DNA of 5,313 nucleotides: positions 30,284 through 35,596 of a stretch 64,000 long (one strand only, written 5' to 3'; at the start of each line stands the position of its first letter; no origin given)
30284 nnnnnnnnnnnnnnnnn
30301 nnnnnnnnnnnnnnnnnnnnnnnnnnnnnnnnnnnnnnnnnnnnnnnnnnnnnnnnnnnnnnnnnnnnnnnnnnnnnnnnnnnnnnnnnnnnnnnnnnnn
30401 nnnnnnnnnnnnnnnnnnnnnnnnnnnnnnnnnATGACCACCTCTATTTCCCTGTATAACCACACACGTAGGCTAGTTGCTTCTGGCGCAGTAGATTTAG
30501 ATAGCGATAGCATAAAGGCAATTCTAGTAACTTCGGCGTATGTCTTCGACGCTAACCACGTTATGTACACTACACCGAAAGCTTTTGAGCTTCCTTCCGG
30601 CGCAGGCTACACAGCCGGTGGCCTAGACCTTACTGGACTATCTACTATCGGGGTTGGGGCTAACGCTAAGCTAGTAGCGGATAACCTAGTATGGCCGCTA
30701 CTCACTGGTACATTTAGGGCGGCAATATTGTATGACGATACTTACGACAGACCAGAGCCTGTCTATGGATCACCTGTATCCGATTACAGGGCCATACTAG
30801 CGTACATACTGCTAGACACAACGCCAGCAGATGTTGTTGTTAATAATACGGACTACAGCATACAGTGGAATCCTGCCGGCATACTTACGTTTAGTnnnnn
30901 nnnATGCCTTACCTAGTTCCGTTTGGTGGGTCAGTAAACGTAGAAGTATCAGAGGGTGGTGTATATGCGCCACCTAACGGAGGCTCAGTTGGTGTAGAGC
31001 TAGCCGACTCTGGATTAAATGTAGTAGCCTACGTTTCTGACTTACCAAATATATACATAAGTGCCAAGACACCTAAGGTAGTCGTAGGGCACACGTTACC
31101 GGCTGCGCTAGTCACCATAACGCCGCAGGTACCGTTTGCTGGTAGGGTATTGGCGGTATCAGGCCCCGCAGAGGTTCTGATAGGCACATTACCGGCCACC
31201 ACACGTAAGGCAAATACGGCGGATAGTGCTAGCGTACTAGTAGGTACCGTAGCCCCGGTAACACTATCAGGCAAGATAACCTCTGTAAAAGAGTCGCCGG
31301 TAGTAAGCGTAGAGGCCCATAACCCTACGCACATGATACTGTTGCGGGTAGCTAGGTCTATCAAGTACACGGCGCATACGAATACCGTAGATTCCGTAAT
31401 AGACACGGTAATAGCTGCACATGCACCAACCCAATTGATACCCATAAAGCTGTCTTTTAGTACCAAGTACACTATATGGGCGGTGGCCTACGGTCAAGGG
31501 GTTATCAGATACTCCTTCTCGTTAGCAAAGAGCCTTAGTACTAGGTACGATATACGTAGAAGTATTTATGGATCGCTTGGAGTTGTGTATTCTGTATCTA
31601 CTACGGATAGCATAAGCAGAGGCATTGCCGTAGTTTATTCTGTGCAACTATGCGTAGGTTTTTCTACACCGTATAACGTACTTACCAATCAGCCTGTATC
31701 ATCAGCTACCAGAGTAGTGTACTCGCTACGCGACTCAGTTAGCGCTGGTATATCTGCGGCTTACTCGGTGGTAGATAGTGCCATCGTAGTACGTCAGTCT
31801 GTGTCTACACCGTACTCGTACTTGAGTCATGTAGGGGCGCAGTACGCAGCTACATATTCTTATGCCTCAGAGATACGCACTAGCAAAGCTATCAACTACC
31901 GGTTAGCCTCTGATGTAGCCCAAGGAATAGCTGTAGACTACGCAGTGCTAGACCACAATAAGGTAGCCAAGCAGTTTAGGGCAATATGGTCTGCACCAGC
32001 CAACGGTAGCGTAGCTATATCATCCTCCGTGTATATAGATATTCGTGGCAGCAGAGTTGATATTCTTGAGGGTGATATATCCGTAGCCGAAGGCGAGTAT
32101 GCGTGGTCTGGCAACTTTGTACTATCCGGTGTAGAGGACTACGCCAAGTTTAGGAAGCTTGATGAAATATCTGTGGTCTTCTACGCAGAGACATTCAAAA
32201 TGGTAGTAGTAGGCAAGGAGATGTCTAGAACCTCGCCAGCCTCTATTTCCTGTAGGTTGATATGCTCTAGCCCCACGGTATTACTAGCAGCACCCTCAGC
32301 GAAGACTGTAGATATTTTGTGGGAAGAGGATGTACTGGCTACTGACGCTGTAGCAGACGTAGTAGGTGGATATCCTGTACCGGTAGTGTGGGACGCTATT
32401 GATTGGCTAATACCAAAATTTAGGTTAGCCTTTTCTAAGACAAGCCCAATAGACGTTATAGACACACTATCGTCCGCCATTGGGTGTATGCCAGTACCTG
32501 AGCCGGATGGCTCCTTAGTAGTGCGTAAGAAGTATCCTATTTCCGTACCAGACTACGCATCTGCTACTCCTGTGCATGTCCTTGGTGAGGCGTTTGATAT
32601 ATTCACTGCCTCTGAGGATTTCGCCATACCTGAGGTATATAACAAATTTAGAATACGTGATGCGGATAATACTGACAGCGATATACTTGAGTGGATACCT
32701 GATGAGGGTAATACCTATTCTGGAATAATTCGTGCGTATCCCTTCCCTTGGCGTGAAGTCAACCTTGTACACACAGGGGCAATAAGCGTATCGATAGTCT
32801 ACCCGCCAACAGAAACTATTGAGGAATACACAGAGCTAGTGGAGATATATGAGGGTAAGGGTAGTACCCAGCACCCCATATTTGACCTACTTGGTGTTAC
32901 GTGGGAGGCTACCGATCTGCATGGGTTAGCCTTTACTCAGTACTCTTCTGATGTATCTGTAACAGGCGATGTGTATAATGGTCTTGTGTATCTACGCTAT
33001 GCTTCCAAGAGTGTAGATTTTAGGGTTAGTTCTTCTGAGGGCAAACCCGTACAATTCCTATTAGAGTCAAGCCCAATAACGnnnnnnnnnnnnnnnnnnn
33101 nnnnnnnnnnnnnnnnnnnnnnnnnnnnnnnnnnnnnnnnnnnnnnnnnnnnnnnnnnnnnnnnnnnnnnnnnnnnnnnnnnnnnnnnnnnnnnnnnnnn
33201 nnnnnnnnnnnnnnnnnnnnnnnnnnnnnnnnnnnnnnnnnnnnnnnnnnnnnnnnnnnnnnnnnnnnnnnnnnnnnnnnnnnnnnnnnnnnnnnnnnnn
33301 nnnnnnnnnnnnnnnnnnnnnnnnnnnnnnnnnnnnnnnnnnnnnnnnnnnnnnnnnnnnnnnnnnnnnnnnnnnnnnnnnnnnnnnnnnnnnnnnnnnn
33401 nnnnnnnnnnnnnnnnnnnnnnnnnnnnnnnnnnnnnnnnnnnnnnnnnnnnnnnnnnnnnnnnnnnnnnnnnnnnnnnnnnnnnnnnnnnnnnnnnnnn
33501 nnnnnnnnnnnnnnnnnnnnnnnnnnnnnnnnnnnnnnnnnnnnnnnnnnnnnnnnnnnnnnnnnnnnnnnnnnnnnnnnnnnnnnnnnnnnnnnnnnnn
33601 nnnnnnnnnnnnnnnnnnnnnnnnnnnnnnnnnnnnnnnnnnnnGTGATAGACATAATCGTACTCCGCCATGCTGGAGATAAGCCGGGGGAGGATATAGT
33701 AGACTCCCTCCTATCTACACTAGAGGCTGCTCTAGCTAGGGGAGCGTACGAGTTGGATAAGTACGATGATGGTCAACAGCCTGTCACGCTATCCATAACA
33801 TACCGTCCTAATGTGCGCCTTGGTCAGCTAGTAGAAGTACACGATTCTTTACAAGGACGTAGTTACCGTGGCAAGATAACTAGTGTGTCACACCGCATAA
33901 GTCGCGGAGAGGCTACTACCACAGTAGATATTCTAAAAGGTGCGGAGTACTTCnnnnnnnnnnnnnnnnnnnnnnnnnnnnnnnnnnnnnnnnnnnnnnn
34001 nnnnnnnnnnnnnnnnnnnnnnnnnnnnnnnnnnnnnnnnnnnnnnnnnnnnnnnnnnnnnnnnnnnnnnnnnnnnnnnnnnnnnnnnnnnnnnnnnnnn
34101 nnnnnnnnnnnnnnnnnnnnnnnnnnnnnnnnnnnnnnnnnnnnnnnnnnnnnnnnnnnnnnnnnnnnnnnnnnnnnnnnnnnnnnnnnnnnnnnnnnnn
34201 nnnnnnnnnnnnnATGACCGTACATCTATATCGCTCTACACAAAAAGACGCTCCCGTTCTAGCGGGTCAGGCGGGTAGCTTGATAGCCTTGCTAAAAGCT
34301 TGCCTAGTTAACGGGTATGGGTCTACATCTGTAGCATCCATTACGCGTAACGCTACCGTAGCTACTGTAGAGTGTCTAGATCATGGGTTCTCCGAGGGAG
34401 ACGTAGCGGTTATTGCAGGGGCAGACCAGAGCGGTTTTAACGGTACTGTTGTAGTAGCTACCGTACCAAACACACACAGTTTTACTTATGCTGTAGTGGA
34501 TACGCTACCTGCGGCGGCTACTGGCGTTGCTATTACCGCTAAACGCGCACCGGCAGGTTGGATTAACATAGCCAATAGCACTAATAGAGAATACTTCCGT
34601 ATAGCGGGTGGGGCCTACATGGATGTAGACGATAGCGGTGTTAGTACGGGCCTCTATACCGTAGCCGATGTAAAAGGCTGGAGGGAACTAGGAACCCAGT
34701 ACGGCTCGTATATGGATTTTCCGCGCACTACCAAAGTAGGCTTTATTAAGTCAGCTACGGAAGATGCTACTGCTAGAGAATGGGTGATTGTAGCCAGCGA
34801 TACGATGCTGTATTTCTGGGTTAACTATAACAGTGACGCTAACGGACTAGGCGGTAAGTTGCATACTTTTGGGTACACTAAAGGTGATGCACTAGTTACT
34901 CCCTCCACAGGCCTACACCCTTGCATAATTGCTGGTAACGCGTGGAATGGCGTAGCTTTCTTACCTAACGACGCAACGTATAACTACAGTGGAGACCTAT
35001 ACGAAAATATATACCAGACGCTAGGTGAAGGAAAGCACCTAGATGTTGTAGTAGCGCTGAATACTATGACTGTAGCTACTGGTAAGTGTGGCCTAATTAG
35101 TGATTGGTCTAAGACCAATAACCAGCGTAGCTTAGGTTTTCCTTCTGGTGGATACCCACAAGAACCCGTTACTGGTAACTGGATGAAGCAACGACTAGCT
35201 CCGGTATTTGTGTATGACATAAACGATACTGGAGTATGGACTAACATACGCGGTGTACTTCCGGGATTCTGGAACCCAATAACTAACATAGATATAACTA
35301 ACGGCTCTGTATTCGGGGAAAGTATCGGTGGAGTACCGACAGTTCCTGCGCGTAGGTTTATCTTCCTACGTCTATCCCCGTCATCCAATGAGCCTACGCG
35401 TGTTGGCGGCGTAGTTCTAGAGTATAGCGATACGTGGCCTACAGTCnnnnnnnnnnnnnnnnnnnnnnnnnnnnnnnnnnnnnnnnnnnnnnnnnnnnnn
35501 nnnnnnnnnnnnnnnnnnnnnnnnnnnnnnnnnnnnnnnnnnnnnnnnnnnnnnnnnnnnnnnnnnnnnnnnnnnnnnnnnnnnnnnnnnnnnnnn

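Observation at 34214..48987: Four-member paralog family plus three copies of a small beta-sandwich module: a candidate multi-receptor adsorption cassette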

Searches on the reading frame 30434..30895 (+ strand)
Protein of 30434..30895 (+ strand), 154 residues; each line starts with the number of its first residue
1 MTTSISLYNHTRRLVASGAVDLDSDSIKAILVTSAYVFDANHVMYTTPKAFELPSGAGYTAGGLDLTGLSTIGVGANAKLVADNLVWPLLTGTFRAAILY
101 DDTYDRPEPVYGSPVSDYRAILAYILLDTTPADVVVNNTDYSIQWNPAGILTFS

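Call 14: search_protein_families(library=phrogs, proteins=[window:30434-30895:+], max_evalue=0.001)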
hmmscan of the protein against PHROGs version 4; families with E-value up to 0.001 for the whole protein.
window:30434-30895:+ (154 aa): 1 family
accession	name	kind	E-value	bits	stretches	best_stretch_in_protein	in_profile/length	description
phrog_644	-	unknown function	3.5e-18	67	1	5-153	6-142/174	-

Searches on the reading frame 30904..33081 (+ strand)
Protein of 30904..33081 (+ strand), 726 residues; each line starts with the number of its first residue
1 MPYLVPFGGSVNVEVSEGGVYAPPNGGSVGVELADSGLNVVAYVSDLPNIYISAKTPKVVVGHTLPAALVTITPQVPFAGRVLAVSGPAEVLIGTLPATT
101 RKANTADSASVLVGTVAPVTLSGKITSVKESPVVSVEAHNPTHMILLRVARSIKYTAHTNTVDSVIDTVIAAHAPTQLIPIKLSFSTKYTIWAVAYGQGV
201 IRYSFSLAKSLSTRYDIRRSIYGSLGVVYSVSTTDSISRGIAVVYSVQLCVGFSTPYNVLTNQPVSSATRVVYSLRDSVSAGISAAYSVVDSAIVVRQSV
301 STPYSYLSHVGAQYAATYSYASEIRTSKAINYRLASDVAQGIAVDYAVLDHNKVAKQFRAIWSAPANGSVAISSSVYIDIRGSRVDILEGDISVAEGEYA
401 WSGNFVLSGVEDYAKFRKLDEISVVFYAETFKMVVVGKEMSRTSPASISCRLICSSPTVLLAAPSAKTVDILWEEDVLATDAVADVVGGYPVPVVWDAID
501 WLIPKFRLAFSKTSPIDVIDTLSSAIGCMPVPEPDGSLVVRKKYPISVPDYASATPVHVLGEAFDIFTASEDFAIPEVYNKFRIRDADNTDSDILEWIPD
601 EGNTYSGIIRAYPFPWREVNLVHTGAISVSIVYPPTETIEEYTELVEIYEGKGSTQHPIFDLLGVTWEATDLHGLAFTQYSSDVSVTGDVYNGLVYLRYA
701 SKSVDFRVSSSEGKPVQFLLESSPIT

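Call 14: search_protein_families(library=phrogs, proteins=[window:30904-33081:+], max_evalue=0.001)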
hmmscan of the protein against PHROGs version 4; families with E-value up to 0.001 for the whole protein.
window:30904-33081:+ (726 aa): 2 families
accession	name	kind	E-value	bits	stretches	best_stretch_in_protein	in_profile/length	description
phrog_24698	-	unknown function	3.5e-38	132.7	1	408-721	120-430/432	-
phrog_6079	-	tail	4e-13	49.8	1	384-563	289-474/605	tail protein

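Call 51: search_protein_families(library=pfam, proteins=[window:30904-33081:+], max_evalue=0.01)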
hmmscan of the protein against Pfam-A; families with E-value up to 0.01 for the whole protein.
window:30904-33081:+ (726 aa): 0 families

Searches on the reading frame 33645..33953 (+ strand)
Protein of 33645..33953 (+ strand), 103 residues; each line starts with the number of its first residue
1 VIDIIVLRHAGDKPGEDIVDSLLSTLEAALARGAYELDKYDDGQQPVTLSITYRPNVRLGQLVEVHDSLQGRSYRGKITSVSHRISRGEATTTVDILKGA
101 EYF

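Call 14: search_protein_families(library=phrogs, proteins=[window:33645-33953:+], max_evalue=0.001)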
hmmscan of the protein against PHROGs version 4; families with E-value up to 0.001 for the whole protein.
window:33645-33953:+ (103 aa): 3 families
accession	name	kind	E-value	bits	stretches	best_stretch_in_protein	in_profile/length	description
phrog_22220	-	unknown function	2.7e-16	60.6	1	1-96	1-96/100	-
phrog_6079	-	tail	7.6e-05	22.5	1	10-90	511-591/605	tail protein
phrog_52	-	tail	0.00029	20.8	1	25-95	438-510/677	tail protein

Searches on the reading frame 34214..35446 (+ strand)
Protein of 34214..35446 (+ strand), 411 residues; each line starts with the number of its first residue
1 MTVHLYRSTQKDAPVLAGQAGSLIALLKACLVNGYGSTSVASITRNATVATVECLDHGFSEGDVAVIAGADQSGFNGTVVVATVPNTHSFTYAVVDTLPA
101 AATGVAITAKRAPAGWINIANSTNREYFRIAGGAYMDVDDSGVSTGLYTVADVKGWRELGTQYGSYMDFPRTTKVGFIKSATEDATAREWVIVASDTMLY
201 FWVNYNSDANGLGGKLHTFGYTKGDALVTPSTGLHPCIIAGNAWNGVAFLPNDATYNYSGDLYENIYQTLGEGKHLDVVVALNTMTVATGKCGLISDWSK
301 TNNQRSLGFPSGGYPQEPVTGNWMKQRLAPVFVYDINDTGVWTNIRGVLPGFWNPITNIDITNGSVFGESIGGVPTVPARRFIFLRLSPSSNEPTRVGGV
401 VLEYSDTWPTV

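Call 6: search_protein_families(library=pfam, proteins=[window:34214-35446:+], max_evalue=0.1)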
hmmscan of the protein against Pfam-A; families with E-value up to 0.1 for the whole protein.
window:34214-35446:+ (411 aa): 1 family
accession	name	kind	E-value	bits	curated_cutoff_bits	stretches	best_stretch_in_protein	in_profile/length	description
PF12195.14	End_beta_barrel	-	0.00067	20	35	1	43-94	12-63/83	Beta barrel domain of bacteriophage endosialidase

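Call 7: search_protein_families(library=phrogs, proteins=[window:34214-35446:+], max_evalue=0.01)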
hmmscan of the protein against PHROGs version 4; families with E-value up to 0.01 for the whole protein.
window:34214-35446:+ (411 aa): 4 families
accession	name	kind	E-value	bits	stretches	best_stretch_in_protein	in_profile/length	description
phrog_9998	-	unknown function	3.5e-46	159.2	1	1-408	4-401/401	-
phrog_9600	-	tail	3.7e-24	86.8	2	1-71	1-73/330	tail assembly protein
phrog_19312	-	unknown function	1.7e-06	28.6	1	2-50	4-53/332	-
phrog_584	-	tail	0.0016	19.3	1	40-121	23-105/218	major tail protein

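Call 48: find_related_loci(query=A1, collection=viral_contigs, flank=10000)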
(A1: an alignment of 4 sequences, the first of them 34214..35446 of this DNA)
Query A1 (411 aa) in viral_contigs; peptide patterns used: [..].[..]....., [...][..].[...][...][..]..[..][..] (x = any residue, [..] = any of these).
233 stretches matched a pattern; 203 encode a relative of the query (tblastn E <= 1e-3); the best 80 are kept; 80 distinct loci.
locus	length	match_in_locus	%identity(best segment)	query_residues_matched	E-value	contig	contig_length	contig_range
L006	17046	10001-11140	35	1-408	9e-39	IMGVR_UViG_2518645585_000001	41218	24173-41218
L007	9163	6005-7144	29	1-408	3e-34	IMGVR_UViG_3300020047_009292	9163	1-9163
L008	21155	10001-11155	31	1-408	2e-32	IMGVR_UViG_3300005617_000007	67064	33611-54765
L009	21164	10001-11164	28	3-408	1e-31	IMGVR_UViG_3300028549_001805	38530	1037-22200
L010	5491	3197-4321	31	1-385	3e-31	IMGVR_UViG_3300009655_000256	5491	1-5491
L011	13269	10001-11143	32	5-410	5e-31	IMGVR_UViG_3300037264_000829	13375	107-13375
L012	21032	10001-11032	31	3-358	6e-31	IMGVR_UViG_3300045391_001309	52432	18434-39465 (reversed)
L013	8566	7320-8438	29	1-408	9e-31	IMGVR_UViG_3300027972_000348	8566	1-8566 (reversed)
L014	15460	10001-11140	27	1-408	2e-30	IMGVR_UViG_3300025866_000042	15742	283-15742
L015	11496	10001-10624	39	1-201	9e-30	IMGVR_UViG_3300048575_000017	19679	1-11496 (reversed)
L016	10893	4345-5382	30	2-374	7e-29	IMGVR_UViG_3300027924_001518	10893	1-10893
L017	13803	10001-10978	31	2-356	8e-27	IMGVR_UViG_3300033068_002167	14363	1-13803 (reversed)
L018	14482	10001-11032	30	2-361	1e-26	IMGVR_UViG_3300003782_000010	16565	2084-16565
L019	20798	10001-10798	35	1-251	2e-31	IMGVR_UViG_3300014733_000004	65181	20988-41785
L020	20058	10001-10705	33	3-242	2e-25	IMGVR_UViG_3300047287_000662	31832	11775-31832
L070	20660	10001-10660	33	2-220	8e-19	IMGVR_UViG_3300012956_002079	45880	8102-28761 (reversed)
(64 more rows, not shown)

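Call 94: search_protein_families(library=padloc, proteins=[window:34214-35446:+], max_evalue=0.01)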
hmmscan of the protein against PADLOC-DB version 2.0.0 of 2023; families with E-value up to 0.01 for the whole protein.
window:34214-35446:+ (411 aa): 0 families

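Call 95: search_protein_families(library=ncbifam, proteins=[window:34214-35446:+], max_evalue=0.01)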
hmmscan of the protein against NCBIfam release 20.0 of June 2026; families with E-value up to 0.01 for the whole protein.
window:34214-35446:+ (411 aa): 0 families

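Call 100: search_protein_representatives(alignment_id=A1)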
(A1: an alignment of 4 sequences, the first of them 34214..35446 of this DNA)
Query: 4 sequences, 395 profile positions. Proteins with E-value up to 0.001 (for the whole library): 7991; up to 1e-10: 4725; up to 1e-30: 2099. The best 150 are listed.
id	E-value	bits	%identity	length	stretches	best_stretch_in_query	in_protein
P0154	8.5e-223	756.1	-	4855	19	38-109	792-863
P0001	1.1e-183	627.3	-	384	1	1-395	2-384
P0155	1.1e-115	403.4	-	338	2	109-393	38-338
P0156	5.3e-108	378.1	-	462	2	42-393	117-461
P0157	4.8e-95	335.4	-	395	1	1-393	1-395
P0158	1.7e-93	330.3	-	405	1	1-393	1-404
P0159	4.4e-85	302.6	-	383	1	1-393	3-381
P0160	1.9e-84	300.5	-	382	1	2-393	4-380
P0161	4.7e-82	292.6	-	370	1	1-393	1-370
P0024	5.4e-82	292.5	-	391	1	3-393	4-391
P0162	2.4e-81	290.3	-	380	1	1-393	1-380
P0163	1.1e-80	288.1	-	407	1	1-393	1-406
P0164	4.2e-80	286.2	-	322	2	109-393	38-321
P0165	6.2e-80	285.7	-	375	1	1-392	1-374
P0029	8.5e-79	281.9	-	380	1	4-393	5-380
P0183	3.9e-73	263.3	-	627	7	38-110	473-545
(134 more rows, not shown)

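Call 105: search_protein_families(library=pfam, proteins=[P0154, P0183], max_evalue=0.001)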
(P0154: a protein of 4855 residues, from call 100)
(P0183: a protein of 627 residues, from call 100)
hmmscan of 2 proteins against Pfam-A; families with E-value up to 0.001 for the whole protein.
P0154 (4855 aa): 8 families
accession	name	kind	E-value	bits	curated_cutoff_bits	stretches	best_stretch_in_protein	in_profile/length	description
PF07691.17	PA14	-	1.2e-43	148.9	24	4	3512-3660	3-139/147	PA14 domain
PF00932.25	LTD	-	4.9e-33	114.2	34.3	3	2410-2508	6-102/109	Lamin Tail Domain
PF16190.11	E1_FCCH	-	6.3e-17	61.8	29.5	0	1042-1084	4-51/70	Ubiquitin-activating enzyme E1 FCCH domain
PF19078.6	Big_12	-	6.7e-11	42.8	27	3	4599-4700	1-97/102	Bacterial Ig-like domain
PF10528.15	GLEYA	-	1e-08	35.8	26.2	2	3563-3650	4-85/91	GLEYA domain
PF08757.17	CotH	-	2.9e-05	24.2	23.8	1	1965-2112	158-304/322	CotH kinase protein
PF13287.12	Fn3_assoc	-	3.3e-05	24.4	23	1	2168-2220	2-48/59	Fn3 associated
PF13861.12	FLgD_tudor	-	6.4e-05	23.5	26.9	0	1389-1521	9-46/58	FlgD Tudor-like domain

P0183 (627 aa): 3 families
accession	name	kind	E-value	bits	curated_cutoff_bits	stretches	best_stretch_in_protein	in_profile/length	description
PF16190.11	E1_FCCH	-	1e-16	61.2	29.5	0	262-301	13-53/70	Ubiquitin-activating enzyme E1 FCCH domain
PF12195.14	End_beta_barrel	-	1.3e-05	25.5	35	1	252-302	15-66/83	Beta barrel domain of bacteriophage endosialidase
PF16103.11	DUF4822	-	8.8e-05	23.2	25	0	21-48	72-99/123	Domain of unknown function (DUF4822)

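Call 109: search_protein_families(library=pfam, proteins=[L070:6342-9968:+, L012:6225-9971:+, L070:12083-12589:+, L070:1834-5919:+], max_evalue=0.01)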
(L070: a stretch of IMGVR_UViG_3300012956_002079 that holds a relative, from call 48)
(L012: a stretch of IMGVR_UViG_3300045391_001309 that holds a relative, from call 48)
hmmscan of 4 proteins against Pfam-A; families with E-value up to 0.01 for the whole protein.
L070:6342-9968:+ (1209 aa): 0 families

L012:6225-9971:+ (1249 aa): 0 families

L070:12083-12589:+ (169 aa): 1 family
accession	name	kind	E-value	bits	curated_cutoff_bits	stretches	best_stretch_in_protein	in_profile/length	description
PF12852.13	Cupin_6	-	0.00086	19.6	26.7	1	45-160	4-115/183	Cupin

L070:1834-5919:+ (1362 aa): 3 families
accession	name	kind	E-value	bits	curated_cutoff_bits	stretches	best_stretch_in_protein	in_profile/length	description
PF20155.4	TMP_3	-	2.5e-65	220.2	41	1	93-284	1-192/192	Tape measure protein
PF01442.23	Apolipoprotein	-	0.006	16.7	90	1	430-564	47-183/190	Apolipoprotein A1/A4/E domain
PF01601.21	CoV_S2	-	0.008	15.3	40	1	241-364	199-323/521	Coronavirus spike glycoprotein S2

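Call 110: search_protein_families(library=phrogs, proteins=[L070:6342-9968:+, L070:12083-12589:+, L070:1834-5919:+], max_evalue=0.00001)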
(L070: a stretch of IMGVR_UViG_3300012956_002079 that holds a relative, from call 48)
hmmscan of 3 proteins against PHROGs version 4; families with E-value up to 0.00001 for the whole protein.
L070:6342-9968:+ (1209 aa): 3 families
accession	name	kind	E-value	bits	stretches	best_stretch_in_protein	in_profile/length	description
phrog_6128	-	unknown function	0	1128.8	1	2-1206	1-1199/1200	-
phrog_9261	-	unknown function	4e-139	466.2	2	733-1206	257-703/703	-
phrog_24675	-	unknown function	9.6e-10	39.5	0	2-80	1-81/329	-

L070:12083-12589:+ (169 aa): 1 family
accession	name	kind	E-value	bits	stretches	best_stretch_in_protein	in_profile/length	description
phrog_3758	-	head and packaging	3.4e-21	76.7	1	41-167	2-134/140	virion structural protein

L070:1834-5919:+ (1362 aa): 23 families
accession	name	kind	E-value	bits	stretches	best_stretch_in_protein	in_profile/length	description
phrog_8010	-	tail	0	1154.4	2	380-1361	617-1542/1543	tail length tape measure protein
phrog_3519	-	tail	5.4e-90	304.4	1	26-552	22-501/959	tail length tape measure protein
phrog_339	-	tail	1.4e-79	269.6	1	41-1112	32-1056/1123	tail length tape measure protein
phrog_12706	-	tail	2.1e-71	242.5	1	21-947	146-936/1244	tail length tape measure protein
phrog_3336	-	tail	5.6e-68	231.5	1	56-1083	52-983/1051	tail length tape measure protein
phrog_2335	-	tail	1.8e-65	222.7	1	31-377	426-817/1536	tail length tape measure protein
phrog_1107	-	tail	1.3e-58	199.8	1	26-359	139-460/1252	tail length tape measure protein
phrog_17300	-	tail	5.5e-51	174.9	1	33-601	16-570/900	tail length tape measure protein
phrog_7740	-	tail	6.3e-49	167.3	1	23-347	17-338/2151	tail length tape measure protein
phrog_16297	-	tail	2.6e-47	162.7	1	27-383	18-375/777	tail length tape measure protein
phrog_32885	-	tail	7.3e-42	144.4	1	95-335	55-295/948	tail length tape measure protein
phrog_1068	-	tail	3.1e-37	129.7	1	31-362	50-408/706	tail length tape measure protein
phrog_16889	-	tail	1.1e-35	124.4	1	47-355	40-341/470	tail length tape measure protein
phrog_31452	-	tail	1.9e-34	120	1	64-353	28-305/814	tail length tape measure protein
phrog_1506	-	tail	6.7e-31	108.2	1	31-928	15-863/1269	tail length tape measure protein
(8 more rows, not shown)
